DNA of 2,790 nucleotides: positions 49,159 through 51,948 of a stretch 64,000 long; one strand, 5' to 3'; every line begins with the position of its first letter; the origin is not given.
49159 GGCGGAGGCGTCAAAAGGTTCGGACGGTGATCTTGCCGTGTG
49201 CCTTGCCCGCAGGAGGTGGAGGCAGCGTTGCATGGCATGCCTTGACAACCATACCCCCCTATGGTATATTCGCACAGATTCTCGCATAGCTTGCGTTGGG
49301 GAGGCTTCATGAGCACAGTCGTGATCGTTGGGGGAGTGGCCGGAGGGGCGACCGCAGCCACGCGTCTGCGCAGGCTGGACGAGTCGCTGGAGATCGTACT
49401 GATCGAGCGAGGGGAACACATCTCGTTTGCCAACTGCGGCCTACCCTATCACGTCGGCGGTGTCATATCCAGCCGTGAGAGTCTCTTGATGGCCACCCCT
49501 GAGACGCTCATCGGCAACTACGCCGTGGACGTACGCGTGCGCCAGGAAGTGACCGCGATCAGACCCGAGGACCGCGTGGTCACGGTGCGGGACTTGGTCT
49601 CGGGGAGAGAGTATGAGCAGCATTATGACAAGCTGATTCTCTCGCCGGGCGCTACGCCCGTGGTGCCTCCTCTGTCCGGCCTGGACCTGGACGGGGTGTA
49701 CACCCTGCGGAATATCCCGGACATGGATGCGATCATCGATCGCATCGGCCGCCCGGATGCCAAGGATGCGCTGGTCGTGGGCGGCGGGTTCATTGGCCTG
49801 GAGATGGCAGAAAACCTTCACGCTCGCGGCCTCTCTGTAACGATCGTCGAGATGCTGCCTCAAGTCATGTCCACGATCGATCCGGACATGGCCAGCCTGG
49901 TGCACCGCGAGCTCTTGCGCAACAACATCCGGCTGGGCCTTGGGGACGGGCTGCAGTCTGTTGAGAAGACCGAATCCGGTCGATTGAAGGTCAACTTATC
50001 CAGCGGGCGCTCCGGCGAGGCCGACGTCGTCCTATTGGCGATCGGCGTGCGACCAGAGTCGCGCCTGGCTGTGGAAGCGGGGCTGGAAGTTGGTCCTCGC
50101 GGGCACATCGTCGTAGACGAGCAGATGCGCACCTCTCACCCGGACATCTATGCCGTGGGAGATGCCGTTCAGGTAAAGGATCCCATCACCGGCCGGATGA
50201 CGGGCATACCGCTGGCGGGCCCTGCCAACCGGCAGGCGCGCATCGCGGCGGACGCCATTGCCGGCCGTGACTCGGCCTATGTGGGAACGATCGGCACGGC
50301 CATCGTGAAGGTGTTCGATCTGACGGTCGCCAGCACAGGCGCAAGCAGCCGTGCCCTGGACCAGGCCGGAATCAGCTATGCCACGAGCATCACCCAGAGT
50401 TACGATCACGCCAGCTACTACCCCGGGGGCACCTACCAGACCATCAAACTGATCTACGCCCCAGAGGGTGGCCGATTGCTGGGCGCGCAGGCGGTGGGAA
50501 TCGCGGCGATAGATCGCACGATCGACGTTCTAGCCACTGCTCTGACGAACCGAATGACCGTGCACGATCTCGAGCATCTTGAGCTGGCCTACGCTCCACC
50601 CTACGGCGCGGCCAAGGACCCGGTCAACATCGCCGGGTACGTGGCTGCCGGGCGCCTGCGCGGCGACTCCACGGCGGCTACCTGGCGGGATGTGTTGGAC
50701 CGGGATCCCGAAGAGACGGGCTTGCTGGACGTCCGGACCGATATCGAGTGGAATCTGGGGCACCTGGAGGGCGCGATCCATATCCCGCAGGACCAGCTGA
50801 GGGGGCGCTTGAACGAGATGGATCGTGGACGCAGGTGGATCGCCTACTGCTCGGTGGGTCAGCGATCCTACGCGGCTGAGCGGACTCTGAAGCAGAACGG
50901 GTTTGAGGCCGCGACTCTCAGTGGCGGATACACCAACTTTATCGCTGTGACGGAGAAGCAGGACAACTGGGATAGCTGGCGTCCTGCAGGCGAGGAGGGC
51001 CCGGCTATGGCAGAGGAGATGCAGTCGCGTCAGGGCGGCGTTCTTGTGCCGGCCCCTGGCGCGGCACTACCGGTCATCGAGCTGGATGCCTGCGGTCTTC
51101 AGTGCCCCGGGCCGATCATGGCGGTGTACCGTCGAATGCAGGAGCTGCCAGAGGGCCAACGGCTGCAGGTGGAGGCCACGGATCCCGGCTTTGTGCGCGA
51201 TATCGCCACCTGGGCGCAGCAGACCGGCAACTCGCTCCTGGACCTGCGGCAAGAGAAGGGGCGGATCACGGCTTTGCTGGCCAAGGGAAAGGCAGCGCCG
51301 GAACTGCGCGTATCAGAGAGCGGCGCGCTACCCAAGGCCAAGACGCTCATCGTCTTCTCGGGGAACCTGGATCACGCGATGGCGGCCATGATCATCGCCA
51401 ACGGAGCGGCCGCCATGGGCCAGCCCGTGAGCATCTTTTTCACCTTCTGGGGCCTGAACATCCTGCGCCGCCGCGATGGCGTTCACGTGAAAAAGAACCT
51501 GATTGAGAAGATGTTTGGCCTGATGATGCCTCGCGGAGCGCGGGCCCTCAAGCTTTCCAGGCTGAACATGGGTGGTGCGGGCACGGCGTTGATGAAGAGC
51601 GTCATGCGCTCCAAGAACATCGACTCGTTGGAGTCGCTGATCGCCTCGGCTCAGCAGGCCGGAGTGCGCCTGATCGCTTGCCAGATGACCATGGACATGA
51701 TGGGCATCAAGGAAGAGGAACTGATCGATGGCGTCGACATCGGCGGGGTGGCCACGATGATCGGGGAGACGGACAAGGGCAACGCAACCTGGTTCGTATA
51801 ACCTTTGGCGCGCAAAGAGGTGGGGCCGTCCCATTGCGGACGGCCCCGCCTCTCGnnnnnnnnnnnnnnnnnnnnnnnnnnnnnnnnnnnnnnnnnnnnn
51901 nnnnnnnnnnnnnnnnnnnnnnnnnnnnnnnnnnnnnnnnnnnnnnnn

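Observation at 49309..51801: Four-domain CoADR-rhodanese-TusA-DsrE fusion with its own consensus promoter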

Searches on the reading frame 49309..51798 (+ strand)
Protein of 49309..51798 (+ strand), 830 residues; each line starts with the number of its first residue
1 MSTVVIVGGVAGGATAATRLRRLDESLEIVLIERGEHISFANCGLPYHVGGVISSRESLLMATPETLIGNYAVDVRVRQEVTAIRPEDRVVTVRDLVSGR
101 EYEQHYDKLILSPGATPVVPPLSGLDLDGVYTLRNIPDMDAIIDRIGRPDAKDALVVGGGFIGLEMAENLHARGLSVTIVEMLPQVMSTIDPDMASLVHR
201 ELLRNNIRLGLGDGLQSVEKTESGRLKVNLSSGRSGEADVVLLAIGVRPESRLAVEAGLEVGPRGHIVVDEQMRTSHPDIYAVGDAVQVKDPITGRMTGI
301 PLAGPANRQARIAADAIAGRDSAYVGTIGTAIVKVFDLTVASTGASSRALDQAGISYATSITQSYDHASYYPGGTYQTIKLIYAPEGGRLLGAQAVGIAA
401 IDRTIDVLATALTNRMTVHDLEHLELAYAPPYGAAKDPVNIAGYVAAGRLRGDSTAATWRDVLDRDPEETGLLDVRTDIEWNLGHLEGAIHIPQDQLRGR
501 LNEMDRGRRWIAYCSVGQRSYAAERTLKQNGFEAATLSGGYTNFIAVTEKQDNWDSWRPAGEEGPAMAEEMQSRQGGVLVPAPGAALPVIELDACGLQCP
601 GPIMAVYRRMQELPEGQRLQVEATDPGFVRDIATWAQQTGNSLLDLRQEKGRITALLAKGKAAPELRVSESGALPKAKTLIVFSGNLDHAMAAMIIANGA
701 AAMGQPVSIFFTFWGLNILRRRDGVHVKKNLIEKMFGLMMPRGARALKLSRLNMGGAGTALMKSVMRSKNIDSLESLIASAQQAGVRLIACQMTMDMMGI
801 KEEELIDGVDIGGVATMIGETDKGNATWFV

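Call 3: search_protein_families(library=pfam, proteins=[window:49309-51798:+], max_evalue=0.01)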
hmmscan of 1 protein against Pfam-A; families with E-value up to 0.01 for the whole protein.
window:49309-51798:+ (830 aa): 15 families
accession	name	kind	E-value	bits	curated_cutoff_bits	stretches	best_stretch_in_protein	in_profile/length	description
PF07992.20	Pyr_redox_2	-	1.8e-61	208.6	26.1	1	3-307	2-288/291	Pyridine nucleotide-disulphide oxidoreductase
PF13686.11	DrsE_2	-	2.6e-58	196.8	25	1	678-827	4-154/156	DsrE/DsrF/DrsH-like family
PF01206.22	TusA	-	3.9e-19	68.7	28.6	1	590-657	1-68/70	Sulfurtransferase TusA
PF00070.33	Pyr_redox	-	1.4e-18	67.6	22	1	154-231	2-80/82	Pyridine nucleotide-disulphide oxidoreductase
PF00581.25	Rhodanese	-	4e-14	53.3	22.2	1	469-545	11-100/102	Rhodanese-like domain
PF02852.28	Pyr_redox_dim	-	1.3e-12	48.3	25.3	1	331-432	2-102/110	Pyridine nucleotide-disulphide oxidoreductase, dimerisation domain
PF02635.20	DsrE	-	3.4e-09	37.3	22.7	1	767-824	53-110/116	DsrE/DsrF-like family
PF13450.12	NAD_binding_8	-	4.2e-09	37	21.9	2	156-186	1-31/68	NAD(P)-binding Rossmann-like domain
PF13738.12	Pyr_redox_3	-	7.1e-09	35.8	30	1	150-284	163-305/305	Pyridine nucleotide-disulphide oxidoreductase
PF00890.30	FAD_binding_2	-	0.00012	21.8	20.4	0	153-189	1-37/414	FAD binding domain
PF01266.30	DAO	-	0.00014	22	27.9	1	153-182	1-30/353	FAD dependent oxidoreductase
PF05834.18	Lycopene_cycl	-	0.00034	20.2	23.4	0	153-188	1-38/380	Lycopene cyclase protein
PF03486.20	HI0933_like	-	0.0011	18.9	50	0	153-186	2-35/244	HI0933-like protein Rossmann domain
PF02254.24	TrkA_N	-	0.0012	19.6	23.8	0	155-195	2-42/116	TrkA-N domain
PF13454.12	NAD_binding_9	-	0.0039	17.6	21.8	0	156-182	2-32/155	FAD-NAD(P)-binding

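Call 4: search_protein_families(library=ncbifam, proteins=[window:49309-51798:+], max_evalue=0.01)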
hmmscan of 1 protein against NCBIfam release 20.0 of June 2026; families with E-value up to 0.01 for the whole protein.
window:49309-51798:+ (830 aa): 85 families (the best 25 are shown)
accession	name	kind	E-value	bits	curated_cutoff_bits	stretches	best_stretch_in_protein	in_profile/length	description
TIGR03385.1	CoA_CoA_reduc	equivalog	1.6e-139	465.5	578.8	1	4-443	2-439/439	CoA-disulfide reductase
NF007123.0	PRK09564.1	equivalog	1.8e-110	369.7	458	1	4-446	3-443/444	CoA-disulfide reductase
NF010037.0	PRK13512.1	equivalog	2.5e-107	359.5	394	1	1-446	1-437/438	CoA-disulfide reductase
NF046103.1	NOXase_Strep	equivalog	1e-65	222.4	600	1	4-440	2-435/442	H2O-forming NADH oxidase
TIGR02374.1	nitri_red_nirB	equivalog_domain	1.4e-52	179.2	578.35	1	5-348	2-334/794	nitrite reductase large subunit NirB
NF045765.1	PhenlGlyoxDHPadH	equivalog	1.8e-49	168.7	475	1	5-358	6-350/416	NADH-dependent phenylglyoxylate dehydrogenase subunit epsilon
NF003437.0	PRK04965.1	equivalog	1.7e-43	149.1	392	1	3-294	4-282/378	NADH:flavorubredoxin reductase NorW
NF042949.2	3PPDioc_HcaD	equivalog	3.1e-43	148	450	1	2-320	2-308/386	3-phenylpropionate/cinnamic acid dioxygenase ferredoxin--NAD(+) reductase subunit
TIGR01350.1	lipoamide_DH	equivalog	4.9e-37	127.7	408.8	1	99-423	123-435/461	dihydrolipoyl dehydrogenase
NF007286.0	PRK09754.1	equivalog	1.8e-36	125.8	447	1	3-320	5-309/400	phenylpropionate dioxygenase ferredoxin reductase subunit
NF011565.0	PRK14989.1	subfamily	5e-35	120.8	883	1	70-349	71-339/847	nitrite reductase large subunit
NF004943.0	PRK06292.2-1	equivalog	1.9e-34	119.3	432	1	76-424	104-437/456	dihydrolipoyl dehydrogenase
TIGR02053.1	MerA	equivalog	2.8e-34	118.9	454.45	1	86-424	114-435/465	mercury(II) reductase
NF041682.1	ant_diox_AndAa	equivalog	4.6e-28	98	650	1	4-325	6-317/406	anthranilate 1,2-dioxygenase system ferredoxin--NAD(+) reductase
NF003585.0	PRK05249.1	equivalog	1.7e-27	96.1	465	1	98-402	131-418/464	Si-specific NAD(P)(+) transhydrogenase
NF047629.1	SulfCarrDsrE2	equivalog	1.2e-26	93.7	210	1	679-819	7-148/159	sulfur carrier protein DsrE2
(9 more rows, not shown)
